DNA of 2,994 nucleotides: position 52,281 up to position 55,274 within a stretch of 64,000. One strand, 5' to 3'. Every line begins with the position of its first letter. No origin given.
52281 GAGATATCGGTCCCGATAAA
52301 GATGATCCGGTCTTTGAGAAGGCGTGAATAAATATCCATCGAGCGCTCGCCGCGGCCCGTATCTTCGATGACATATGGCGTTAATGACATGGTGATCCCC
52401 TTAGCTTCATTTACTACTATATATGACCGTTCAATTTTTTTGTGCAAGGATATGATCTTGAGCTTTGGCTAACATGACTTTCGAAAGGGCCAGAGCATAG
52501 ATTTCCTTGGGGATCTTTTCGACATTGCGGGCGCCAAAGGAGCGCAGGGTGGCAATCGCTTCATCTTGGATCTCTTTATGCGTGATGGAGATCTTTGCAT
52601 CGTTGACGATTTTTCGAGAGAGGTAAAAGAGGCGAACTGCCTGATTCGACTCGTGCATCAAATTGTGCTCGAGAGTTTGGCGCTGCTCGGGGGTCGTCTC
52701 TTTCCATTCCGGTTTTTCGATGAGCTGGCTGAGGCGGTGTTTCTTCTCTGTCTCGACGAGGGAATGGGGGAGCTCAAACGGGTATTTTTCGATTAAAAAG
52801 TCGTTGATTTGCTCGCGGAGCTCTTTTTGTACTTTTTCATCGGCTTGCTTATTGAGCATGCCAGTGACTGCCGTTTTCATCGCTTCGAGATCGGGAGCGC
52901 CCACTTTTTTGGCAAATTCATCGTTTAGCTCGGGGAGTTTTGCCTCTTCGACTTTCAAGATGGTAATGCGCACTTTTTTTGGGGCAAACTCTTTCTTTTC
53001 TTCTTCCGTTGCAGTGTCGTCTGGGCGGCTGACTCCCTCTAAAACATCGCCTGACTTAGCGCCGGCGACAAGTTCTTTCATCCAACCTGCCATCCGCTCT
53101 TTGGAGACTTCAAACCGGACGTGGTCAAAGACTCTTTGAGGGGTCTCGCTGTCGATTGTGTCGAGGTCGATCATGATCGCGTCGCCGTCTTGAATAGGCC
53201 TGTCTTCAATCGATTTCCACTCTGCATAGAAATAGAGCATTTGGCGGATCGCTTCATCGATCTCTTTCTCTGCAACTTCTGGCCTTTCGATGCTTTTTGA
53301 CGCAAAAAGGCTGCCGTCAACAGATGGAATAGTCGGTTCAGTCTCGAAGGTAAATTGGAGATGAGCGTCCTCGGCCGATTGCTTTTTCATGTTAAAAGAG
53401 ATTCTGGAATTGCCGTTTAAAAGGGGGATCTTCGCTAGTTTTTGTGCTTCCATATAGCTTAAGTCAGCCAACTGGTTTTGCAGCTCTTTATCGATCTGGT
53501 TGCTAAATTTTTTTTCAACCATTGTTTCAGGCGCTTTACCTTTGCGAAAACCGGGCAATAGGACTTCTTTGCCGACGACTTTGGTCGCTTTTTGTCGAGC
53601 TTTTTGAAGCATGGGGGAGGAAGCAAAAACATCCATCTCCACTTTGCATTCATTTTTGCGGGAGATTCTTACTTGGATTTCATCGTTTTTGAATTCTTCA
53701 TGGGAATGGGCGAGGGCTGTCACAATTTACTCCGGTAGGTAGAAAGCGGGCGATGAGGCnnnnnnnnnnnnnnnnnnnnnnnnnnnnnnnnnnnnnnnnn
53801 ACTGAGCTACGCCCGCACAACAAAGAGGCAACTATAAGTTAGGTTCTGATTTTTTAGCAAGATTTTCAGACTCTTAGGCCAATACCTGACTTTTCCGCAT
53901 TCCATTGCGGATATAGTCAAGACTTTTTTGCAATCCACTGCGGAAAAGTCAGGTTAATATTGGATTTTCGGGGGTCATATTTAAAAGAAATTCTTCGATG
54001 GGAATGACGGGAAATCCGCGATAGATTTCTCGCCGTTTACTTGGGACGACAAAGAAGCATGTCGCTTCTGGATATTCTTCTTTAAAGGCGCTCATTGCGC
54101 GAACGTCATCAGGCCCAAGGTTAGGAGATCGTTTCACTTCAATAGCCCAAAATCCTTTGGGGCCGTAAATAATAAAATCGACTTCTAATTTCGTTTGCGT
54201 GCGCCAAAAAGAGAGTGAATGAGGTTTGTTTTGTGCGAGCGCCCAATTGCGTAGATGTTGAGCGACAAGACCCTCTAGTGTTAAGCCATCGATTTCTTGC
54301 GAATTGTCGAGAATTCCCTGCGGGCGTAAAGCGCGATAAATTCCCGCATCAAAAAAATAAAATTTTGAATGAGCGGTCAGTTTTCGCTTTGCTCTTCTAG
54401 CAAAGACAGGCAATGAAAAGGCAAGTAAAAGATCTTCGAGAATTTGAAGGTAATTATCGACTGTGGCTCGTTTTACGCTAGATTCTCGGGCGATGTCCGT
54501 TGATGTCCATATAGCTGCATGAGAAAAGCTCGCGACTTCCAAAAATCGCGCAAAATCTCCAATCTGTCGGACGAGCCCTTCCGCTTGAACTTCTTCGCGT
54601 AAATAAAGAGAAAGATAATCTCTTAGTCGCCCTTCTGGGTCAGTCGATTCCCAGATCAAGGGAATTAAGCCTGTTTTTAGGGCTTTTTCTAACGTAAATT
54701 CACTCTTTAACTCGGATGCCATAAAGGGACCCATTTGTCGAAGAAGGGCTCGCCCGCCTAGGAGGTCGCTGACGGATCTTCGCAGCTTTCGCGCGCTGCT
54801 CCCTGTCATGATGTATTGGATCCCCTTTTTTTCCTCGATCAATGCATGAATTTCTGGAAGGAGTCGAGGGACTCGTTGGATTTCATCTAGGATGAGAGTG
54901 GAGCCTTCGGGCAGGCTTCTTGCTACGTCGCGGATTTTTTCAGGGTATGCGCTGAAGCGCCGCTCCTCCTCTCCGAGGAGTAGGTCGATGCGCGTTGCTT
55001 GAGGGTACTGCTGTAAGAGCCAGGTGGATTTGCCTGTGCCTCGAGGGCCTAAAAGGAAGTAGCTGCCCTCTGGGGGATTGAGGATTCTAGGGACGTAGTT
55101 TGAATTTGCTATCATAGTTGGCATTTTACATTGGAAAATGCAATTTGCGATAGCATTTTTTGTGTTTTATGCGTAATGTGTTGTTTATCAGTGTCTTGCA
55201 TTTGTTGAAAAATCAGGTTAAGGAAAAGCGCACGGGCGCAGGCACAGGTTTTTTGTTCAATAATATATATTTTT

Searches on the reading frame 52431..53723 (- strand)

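Call 19: search_protein_families(library=pfam, proteins=[window:52431-53723:-], max_evalue=0.0001)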
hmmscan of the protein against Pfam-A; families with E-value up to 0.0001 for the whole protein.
window:52431-53723:- (430 aa): 2 families
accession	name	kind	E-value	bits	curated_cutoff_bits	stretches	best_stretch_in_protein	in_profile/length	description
PF05697.18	Trigger_N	-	3.8e-19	69.8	22.2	1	17-162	2-144/144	Bacterial trigger factor protein (TF)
PF05698.19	Trigger_C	-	3.1e-13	50.5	22.7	1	279-408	2-138/162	Bacterial trigger factor protein (TF) C-terminus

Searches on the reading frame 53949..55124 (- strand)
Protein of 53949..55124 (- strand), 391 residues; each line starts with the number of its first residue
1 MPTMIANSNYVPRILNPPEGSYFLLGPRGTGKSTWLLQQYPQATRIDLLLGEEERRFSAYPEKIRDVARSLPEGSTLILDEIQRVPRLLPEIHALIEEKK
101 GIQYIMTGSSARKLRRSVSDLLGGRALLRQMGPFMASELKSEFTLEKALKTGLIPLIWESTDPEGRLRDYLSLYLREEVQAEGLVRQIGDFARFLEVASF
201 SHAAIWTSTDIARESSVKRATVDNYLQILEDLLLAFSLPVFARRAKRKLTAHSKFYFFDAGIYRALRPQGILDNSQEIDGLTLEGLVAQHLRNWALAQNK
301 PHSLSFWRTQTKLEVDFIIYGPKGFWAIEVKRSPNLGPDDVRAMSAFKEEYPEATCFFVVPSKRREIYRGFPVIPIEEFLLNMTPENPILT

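Call 19: search_protein_families(library=pfam, proteins=[window:53949-55124:-], max_evalue=0.0001)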
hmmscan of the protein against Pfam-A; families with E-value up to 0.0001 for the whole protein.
window:53949-55124:- (391 aa): 2 families
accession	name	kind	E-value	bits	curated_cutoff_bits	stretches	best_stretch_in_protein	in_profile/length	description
PF13635.12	DUF4143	-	1.6e-29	103.1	28.1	1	178-333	3-160/160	Domain of unknown function (DUF4143)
PF13173.12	AAA_14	-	9.1e-20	71.4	27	1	22-139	5-128/129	AAA domain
